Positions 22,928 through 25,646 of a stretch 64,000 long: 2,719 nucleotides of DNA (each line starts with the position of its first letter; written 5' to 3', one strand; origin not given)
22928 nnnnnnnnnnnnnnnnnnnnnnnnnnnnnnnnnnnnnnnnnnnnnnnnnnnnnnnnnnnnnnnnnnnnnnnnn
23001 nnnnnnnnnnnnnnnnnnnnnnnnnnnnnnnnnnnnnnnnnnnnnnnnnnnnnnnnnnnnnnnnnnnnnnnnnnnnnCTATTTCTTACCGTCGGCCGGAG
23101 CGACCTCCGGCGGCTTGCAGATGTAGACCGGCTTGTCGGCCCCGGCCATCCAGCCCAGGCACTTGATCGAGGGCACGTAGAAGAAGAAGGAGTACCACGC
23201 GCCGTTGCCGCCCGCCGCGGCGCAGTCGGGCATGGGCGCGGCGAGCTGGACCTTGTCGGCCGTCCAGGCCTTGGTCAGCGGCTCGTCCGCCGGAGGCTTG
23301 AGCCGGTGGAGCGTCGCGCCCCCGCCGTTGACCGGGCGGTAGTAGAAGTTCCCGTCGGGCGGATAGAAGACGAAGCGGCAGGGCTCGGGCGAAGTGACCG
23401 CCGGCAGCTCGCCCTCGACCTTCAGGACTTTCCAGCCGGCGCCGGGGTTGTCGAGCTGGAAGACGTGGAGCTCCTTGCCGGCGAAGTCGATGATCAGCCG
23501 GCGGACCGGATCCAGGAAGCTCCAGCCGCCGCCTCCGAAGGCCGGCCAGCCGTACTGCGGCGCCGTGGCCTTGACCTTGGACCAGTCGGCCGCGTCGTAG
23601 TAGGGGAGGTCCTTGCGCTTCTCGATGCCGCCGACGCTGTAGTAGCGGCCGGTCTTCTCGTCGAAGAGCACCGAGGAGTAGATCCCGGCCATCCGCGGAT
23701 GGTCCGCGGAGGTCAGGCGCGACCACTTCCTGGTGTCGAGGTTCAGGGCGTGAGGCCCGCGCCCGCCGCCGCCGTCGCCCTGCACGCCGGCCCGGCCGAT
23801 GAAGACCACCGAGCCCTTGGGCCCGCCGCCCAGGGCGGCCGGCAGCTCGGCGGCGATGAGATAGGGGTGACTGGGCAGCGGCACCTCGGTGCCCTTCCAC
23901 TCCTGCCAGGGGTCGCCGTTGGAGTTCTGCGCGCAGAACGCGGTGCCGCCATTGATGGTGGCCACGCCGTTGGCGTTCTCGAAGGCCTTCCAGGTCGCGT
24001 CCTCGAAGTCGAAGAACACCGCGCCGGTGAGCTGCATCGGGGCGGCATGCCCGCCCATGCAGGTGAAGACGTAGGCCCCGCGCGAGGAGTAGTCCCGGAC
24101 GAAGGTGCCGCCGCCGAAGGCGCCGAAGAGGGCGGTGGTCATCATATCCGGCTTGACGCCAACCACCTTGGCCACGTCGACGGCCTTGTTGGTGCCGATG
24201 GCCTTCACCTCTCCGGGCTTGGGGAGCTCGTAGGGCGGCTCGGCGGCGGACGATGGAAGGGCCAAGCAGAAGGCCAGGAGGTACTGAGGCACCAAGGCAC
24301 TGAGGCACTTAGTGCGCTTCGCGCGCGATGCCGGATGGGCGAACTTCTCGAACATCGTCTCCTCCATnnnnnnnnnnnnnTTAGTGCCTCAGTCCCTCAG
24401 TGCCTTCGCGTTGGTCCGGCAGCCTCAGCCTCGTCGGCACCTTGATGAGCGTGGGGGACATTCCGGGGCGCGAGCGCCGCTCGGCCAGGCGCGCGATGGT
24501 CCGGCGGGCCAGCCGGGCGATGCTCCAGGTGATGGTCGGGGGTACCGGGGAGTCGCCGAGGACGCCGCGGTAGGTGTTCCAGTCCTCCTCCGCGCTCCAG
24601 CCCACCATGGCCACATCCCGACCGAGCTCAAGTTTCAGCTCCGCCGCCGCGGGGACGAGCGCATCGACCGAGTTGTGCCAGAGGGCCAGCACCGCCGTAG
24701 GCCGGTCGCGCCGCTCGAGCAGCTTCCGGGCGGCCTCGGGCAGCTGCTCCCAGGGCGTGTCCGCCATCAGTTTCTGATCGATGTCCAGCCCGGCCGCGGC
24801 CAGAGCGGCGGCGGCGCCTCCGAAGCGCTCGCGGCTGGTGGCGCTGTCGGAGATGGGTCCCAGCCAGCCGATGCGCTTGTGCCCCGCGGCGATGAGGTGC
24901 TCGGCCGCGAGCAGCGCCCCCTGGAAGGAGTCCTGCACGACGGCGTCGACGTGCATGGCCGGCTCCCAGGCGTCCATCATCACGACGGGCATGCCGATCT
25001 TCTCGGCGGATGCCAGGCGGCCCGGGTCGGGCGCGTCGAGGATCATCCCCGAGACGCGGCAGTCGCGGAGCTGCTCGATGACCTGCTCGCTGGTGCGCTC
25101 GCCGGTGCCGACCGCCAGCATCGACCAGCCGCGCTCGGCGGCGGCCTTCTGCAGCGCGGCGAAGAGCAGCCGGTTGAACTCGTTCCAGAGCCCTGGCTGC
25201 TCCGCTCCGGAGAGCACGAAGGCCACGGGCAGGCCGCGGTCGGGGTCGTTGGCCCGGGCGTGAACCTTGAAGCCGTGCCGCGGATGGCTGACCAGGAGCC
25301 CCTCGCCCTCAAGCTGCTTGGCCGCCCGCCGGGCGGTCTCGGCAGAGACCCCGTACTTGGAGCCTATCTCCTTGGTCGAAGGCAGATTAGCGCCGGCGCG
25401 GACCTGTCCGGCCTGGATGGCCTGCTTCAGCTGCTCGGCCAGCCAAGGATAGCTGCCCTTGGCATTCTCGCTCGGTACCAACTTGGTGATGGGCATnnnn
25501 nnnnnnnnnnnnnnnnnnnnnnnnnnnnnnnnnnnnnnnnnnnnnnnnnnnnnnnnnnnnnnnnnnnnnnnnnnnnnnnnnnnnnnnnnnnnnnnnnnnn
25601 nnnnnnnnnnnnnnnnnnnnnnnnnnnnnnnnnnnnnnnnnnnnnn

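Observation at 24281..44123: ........-word palindrome straddling gene boundaries: it encodes a regulator C-terminus and the N-terminal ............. of two unrelated secreted proteins, enclosing SD and start codon in a 55-nt loop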

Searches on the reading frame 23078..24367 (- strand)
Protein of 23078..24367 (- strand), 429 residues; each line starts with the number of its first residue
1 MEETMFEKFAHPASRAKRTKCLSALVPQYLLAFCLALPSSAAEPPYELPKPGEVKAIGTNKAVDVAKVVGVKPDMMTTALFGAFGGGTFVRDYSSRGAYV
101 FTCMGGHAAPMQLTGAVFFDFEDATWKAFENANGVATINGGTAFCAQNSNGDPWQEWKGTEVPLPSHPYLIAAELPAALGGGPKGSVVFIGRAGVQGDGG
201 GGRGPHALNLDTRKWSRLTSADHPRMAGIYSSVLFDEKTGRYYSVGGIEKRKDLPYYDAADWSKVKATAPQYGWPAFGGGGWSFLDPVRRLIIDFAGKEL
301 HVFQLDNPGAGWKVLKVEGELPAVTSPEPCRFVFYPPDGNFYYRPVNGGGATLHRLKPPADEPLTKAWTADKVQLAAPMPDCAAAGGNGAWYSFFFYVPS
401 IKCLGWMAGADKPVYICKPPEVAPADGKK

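Call 14: search_protein_families(library=pfam, proteins=[window:23078-24367:-])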
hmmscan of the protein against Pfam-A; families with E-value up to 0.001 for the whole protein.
window:23078-24367:- (429 aa): 0 families

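Call 45: find_homologous_proteins(query=window:23078-24355:-, max_evalue=0.00001)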
Query window:23078-24355:- (425 aa): 31 proteins with E <= 0.00001 among 8000 candidates.
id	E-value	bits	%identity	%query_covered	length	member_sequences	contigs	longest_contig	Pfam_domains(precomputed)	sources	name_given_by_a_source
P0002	1.2e-296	1002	100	100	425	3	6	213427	-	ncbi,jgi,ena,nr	ncbi:MAG TPA: hypothetical protein PK280_05870 [Planctomycetota bacterium]|nr:hypothetical protein [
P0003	4.0e-228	776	84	93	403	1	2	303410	-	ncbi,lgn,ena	-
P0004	1.9e-225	767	81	94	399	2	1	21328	-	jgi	jgi:hypothetical protein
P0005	3.5e-216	737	78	95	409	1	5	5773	-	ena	-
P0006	6.5e-205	700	78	92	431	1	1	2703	-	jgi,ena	-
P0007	8.9e-205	699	74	96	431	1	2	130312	-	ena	-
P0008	2.0e-201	688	74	94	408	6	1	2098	-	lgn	-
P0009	3.7e-196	671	75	89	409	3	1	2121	-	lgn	-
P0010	2.5e-191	655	68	96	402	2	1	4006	-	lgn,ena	-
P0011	2.3e-189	648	78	83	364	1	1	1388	-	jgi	-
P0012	7.7e-181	620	69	89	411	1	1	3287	-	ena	-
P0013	1.6e-149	517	59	89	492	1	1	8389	PF18962.8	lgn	-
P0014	3.5e-144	499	58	92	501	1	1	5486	PF13860.13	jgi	jgi:hypothetical protein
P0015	6.6e-144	498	60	89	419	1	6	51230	-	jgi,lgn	jgi:hypothetical protein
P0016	9.9e-140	485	58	88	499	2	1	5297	PF13860.13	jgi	jgi:hypothetical protein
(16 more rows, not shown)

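Call 47: find_encoding_contigs(protein=P0003, flank=4000, max_places=2)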
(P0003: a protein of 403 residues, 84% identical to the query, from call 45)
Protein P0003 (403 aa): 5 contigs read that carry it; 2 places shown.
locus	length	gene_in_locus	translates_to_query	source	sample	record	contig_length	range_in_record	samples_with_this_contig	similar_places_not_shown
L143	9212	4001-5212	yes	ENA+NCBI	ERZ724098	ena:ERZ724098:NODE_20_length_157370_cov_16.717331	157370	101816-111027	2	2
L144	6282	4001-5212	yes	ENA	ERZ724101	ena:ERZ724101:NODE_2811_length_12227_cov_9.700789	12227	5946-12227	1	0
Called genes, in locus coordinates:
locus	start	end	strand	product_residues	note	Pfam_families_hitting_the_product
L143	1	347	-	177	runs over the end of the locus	-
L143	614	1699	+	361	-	PF00392:GntR, PF00532:Peripla_BP_1, PF13407:Peripla_BP_4 (weak), PF13377:Peripla_BP_3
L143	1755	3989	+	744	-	PF24681:Kelch_KLHDC2_KLHL20_DRC7, PF13415:Beta-prop_FBX42 (weak), PF24981:Beta-prop_ATRN-LZTR1 (faint)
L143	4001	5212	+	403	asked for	-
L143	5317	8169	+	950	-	PF22680:Glyco_hydro_123_N_2, PF13320:GH123_cat (weak)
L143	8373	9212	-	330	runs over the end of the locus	PF12833:HTH_18, PF00165:HTH_AraC (weak)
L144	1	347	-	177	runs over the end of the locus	-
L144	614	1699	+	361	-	PF00392:GntR, PF00532:Peripla_BP_1, PF13407:Peripla_BP_4 (weak), PF13377:Peripla_BP_3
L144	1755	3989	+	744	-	PF24681:Kelch_KLHDC2_KLHL20_DRC7, PF13415:Beta-prop_FBX42 (weak), PF24981:Beta-prop_ATRN-LZTR1 (faint)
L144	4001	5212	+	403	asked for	-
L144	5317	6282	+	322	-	?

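Call 48: find_encoding_contigs(protein=P0004, flank=4000, max_places=2)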
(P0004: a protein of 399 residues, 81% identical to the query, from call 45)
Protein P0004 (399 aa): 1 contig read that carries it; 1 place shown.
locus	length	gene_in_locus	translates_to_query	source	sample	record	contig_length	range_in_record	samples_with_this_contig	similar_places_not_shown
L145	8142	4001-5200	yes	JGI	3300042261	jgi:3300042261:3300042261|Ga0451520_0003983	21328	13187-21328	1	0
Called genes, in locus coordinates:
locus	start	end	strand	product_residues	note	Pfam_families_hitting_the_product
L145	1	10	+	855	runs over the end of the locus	PF01344:Kelch_1 (faint), PF24981:Beta-prop_ATRN-LZTR1 (faint), PF24681:Kelch_KLHDC2_KLHL20_DRC7, PF13415:Beta-prop_FBX42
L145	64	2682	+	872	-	PF01436:NHL (faint), PF08450:SGL (faint)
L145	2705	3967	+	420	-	PF01208:URO-D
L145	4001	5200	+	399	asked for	-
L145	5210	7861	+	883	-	PF22680:Glyco_hydro_123_N_2 (weak), PF13320:GH123_cat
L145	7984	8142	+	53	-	?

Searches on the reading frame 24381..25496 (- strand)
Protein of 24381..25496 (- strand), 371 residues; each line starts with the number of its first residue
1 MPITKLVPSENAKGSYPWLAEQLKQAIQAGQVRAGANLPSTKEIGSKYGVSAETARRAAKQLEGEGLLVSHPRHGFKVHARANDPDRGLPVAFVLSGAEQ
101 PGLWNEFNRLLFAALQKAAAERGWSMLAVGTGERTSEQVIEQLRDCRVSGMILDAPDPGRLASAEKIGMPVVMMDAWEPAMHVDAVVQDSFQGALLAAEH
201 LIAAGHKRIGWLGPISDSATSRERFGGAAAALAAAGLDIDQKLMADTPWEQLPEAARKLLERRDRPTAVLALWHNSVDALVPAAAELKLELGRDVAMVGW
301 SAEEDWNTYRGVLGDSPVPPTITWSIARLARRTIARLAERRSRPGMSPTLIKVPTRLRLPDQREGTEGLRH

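Call 14: search_protein_families(library=pfam, proteins=[window:24381-25496:-])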
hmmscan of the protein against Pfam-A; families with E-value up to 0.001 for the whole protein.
window:24381-25496:- (371 aa): 4 families
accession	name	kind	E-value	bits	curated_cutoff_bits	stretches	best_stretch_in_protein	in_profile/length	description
PF00532.27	Peripla_BP_1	-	7.3e-19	68.7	22.2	1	111-272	19-189/281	Periplasmic binding proteins and sugar binding domain of LacI family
PF00392.27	GntR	-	4e-15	55.6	27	1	19-78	5-64/64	Bacterial regulatory proteins, gntR family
PF13377.12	Peripla_BP_3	-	6.6e-12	46.3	26.5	1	198-357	1-161/167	Periplasmic binding protein-like domain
PF13407.12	Peripla_BP_4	-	6.5e-07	29.6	35.1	1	105-304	10-220/258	Periplasmic binding protein domain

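Call 24: find_encoding_contigs(protein=window:24381-25496:-, flank=10000, max_places=5)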
Protein window:24381-25496:- (371 aa): 14 contigs read that carry it; 5 places shown.
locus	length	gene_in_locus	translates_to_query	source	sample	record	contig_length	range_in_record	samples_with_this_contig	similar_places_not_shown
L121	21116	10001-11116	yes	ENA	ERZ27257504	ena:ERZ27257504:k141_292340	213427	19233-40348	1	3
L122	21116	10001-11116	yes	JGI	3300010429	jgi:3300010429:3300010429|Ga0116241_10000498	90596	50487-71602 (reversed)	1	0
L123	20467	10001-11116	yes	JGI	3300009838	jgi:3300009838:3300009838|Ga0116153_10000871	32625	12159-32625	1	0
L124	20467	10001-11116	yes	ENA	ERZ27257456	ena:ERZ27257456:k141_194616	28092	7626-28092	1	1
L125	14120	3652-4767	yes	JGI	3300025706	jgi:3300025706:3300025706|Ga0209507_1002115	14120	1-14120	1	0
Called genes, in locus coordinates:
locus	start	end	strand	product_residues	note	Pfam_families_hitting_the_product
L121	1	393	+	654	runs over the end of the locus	-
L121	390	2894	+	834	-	PF13860:FlgD_ig (faint), PF08450:SGL (faint)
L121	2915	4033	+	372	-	-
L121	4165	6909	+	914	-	PF22680:Glyco_hydro_123_N_2, PF13320:GH123_cat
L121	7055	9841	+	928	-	PF22680:Glyco_hydro_123_N_2, PF19543:GH123_N (weak), PF13320:GH123_cat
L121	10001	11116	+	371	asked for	PF00392:GntR, PF00532:Peripla_BP_1, PF13407:Peripla_BP_4 (weak), PF13377:Peripla_BP_3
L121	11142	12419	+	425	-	-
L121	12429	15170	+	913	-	PF22680:Glyco_hydro_123_N_2 (faint), PF13320:GH123_cat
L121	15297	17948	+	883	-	PF13860:FlgD_ig (faint), PF08450:SGL (faint)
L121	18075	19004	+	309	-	-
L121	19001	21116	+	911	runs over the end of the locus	PF22680:Glyco_hydro_123_N_2, PF13320:GH123_cat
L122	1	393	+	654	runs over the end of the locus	-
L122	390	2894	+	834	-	PF13860:FlgD_ig (faint), PF08450:SGL (faint)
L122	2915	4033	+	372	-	-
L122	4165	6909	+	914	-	PF22680:Glyco_hydro_123_N_2, PF13320:GH123_cat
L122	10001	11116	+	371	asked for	PF00392:GntR, PF00532:Peripla_BP_1, PF13407:Peripla_BP_4 (weak), PF13377:Peripla_BP_3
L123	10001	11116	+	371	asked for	PF00392:GntR, PF00532:Peripla_BP_1, PF13407:Peripla_BP_4 (weak), PF13377:Peripla_BP_3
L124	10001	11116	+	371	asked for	PF00392:GntR, PF00532:Peripla_BP_1, PF13407:Peripla_BP_4 (weak), PF13377:Peripla_BP_3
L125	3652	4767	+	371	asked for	PF00392:GntR, PF00532:Peripla_BP_1, PF13407:Peripla_BP_4 (weak), PF13377:Peripla_BP_3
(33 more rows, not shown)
